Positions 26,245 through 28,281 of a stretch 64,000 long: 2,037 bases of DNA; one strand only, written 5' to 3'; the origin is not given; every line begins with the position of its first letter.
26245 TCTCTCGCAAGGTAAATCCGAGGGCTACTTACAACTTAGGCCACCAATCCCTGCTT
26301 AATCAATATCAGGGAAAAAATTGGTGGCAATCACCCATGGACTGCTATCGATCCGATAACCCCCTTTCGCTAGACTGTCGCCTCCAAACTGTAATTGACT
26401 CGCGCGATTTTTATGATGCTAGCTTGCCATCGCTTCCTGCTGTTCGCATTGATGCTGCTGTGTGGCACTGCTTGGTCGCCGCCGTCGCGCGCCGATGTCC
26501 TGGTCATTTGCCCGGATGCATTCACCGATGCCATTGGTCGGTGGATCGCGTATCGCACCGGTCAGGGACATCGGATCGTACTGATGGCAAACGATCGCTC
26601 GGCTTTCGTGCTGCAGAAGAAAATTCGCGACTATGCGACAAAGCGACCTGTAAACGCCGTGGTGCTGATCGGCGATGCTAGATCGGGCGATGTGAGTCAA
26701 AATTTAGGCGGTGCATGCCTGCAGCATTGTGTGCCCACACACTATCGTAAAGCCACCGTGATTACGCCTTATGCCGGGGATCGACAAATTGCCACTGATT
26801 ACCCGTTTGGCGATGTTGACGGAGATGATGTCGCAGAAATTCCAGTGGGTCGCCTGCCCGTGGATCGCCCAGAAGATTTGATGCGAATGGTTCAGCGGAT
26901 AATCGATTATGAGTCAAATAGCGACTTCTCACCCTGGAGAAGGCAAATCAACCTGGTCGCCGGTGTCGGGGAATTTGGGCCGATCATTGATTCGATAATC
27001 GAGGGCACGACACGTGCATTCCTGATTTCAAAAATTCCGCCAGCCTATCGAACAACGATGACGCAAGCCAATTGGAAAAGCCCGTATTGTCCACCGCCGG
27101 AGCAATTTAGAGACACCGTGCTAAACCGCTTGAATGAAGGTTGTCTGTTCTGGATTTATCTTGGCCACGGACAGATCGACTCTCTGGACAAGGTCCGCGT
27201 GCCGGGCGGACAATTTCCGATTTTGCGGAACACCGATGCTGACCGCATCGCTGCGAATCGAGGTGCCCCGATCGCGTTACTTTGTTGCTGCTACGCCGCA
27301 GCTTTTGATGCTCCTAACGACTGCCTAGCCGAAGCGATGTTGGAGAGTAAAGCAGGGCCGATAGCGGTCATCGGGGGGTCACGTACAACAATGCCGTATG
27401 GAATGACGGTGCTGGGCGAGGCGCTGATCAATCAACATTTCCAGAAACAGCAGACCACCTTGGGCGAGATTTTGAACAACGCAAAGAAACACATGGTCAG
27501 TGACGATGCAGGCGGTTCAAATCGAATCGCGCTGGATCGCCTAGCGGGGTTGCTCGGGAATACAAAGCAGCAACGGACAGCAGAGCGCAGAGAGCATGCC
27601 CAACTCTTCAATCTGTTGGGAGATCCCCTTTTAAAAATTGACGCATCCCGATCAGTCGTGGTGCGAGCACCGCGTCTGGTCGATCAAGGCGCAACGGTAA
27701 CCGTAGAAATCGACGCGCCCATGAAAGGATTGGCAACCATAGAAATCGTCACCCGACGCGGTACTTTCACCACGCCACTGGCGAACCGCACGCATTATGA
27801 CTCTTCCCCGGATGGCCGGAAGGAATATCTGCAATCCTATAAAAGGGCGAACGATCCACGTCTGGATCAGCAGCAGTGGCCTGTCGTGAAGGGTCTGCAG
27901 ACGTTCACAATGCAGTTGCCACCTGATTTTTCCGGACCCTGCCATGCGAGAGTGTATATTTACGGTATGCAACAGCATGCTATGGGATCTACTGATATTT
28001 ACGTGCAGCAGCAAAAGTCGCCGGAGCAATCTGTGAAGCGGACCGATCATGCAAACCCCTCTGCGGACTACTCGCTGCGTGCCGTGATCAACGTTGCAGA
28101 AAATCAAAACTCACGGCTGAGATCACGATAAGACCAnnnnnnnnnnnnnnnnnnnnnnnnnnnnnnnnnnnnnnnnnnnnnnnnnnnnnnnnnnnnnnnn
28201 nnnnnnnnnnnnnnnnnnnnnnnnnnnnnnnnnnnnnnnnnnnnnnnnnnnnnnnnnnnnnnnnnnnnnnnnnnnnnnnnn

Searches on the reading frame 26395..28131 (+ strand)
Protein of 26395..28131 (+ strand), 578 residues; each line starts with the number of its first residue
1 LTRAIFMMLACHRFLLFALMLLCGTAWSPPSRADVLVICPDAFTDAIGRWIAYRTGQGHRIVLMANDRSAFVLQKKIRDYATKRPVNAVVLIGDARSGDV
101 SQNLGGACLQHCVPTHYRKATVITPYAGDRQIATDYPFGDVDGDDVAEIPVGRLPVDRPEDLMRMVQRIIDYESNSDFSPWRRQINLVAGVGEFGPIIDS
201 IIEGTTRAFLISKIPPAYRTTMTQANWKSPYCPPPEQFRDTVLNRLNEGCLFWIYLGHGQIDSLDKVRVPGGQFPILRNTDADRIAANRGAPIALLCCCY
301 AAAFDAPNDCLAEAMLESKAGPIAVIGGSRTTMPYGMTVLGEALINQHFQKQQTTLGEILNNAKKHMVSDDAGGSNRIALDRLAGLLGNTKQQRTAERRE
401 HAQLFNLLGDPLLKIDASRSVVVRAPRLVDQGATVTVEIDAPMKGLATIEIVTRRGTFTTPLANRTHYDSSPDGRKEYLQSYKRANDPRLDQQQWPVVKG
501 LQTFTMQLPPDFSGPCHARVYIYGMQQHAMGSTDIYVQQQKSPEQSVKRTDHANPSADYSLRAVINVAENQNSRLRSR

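Call 3: search_protein_families(library=pfam, proteins=[window:26395-28131:+], max_evalue=0.01)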
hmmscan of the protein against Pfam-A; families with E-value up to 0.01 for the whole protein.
window:26395-28131:+ (578 aa): 1 family
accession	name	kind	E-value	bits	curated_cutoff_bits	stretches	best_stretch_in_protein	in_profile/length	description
PF01364.23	Peptidase_C25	-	2.9e-60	204.9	23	1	36-414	2-373/374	Peptidase family C25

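Call 4: search_protein_families(library=ncbifam, proteins=[window:26395-28131:+], max_evalue=0.01)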
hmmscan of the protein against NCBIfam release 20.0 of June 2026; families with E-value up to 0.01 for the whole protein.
window:26395-28131:+ (578 aa): 2 families
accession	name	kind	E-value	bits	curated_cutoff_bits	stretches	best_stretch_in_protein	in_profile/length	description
NF033707.1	T9SS_sortase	equivalog_domain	7.1e-24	83.5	420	1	142-417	490-734/1095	type IX secretion system sortase PorU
NF052324.1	PorU_rel_Nterm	equivalog_domain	6.2e-07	28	450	1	142-372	521-744/879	putative type IX secretion system sortase PorU2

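Call 92: search_protein_families(library=padloc, proteins=[window:26395-28131:+], max_evalue=0.01)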
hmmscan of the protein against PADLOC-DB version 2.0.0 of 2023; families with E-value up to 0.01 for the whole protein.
window:26395-28131:+ (578 aa): 0 families
